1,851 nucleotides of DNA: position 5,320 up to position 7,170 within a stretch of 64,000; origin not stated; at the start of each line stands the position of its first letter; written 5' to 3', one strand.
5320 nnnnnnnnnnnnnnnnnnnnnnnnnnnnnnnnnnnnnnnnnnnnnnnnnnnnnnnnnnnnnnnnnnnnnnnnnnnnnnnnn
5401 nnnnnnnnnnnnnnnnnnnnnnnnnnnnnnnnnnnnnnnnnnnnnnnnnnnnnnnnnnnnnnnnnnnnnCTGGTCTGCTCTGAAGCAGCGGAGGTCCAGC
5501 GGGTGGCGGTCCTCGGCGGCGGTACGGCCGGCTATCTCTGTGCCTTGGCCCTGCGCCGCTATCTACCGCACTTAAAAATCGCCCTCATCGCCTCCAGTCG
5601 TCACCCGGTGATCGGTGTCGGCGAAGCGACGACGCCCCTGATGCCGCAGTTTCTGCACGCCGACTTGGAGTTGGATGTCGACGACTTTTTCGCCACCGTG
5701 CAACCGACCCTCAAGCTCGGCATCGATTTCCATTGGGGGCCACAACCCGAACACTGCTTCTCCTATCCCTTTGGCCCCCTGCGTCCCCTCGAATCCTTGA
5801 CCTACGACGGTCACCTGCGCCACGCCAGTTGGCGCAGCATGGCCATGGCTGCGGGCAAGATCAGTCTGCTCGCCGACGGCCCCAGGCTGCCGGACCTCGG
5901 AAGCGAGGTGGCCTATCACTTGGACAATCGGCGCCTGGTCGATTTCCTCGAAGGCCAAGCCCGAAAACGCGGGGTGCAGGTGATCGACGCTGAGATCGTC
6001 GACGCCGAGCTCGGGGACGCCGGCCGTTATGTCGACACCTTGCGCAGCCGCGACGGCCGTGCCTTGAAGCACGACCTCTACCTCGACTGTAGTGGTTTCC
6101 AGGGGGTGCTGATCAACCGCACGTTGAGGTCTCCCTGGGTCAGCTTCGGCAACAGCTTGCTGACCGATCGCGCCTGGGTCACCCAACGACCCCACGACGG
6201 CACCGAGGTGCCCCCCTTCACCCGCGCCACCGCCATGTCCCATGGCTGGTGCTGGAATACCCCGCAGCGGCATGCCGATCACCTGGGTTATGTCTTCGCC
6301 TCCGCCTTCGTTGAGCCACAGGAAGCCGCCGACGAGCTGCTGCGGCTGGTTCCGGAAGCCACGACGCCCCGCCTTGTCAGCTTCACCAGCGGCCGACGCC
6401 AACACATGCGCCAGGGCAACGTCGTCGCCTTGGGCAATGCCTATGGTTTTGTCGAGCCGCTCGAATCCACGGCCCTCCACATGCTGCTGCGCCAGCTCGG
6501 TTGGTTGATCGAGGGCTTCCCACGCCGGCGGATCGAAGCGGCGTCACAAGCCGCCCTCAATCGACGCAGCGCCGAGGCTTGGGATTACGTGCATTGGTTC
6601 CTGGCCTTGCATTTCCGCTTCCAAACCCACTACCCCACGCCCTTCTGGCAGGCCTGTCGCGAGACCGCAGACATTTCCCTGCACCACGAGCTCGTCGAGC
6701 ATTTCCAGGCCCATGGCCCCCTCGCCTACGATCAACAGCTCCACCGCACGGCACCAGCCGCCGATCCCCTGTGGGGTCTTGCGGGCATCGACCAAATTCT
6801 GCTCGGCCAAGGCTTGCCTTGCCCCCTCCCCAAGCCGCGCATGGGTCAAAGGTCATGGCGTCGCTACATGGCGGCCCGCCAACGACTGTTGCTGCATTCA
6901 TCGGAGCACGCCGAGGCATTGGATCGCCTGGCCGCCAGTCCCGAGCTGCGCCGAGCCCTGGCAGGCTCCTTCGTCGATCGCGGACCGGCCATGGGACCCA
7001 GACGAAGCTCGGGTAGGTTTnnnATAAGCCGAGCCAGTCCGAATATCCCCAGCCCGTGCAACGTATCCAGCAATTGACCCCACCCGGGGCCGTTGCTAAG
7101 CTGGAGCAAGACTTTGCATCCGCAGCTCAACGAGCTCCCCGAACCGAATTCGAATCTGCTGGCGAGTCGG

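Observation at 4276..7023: Fusion of an E1/ThiF-like CxxC domain with a flavin-dependent tryptophan-halogenase domain (possible peptide/RiPP halogenase)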

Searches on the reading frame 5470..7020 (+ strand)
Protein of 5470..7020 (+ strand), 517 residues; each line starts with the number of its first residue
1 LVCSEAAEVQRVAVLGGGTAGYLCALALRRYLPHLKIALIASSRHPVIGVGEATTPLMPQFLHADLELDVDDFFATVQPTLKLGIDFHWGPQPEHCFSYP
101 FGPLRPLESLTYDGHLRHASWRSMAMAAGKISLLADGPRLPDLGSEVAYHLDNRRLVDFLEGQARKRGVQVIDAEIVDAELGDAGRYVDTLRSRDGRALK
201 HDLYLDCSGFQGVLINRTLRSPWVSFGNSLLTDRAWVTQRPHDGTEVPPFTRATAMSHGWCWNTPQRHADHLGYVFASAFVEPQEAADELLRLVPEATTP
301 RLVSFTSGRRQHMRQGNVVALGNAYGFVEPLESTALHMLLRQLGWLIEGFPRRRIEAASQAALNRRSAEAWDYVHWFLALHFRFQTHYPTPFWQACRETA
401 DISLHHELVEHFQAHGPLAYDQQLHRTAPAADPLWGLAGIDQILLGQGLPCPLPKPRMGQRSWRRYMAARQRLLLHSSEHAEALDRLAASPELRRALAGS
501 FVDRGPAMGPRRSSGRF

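Call 68: search_solved_structures(query=window:5470-7020:+, max_evalue=1e-60, show_alignments=1)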
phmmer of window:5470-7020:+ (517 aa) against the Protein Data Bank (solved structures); distinct sequences matched with E-value up to 1e-60: 1.
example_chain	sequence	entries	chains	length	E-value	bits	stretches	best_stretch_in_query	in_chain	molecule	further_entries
5uao_A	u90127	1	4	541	2.6e-108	366.1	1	8-497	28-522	Tryptophane-5-halogenase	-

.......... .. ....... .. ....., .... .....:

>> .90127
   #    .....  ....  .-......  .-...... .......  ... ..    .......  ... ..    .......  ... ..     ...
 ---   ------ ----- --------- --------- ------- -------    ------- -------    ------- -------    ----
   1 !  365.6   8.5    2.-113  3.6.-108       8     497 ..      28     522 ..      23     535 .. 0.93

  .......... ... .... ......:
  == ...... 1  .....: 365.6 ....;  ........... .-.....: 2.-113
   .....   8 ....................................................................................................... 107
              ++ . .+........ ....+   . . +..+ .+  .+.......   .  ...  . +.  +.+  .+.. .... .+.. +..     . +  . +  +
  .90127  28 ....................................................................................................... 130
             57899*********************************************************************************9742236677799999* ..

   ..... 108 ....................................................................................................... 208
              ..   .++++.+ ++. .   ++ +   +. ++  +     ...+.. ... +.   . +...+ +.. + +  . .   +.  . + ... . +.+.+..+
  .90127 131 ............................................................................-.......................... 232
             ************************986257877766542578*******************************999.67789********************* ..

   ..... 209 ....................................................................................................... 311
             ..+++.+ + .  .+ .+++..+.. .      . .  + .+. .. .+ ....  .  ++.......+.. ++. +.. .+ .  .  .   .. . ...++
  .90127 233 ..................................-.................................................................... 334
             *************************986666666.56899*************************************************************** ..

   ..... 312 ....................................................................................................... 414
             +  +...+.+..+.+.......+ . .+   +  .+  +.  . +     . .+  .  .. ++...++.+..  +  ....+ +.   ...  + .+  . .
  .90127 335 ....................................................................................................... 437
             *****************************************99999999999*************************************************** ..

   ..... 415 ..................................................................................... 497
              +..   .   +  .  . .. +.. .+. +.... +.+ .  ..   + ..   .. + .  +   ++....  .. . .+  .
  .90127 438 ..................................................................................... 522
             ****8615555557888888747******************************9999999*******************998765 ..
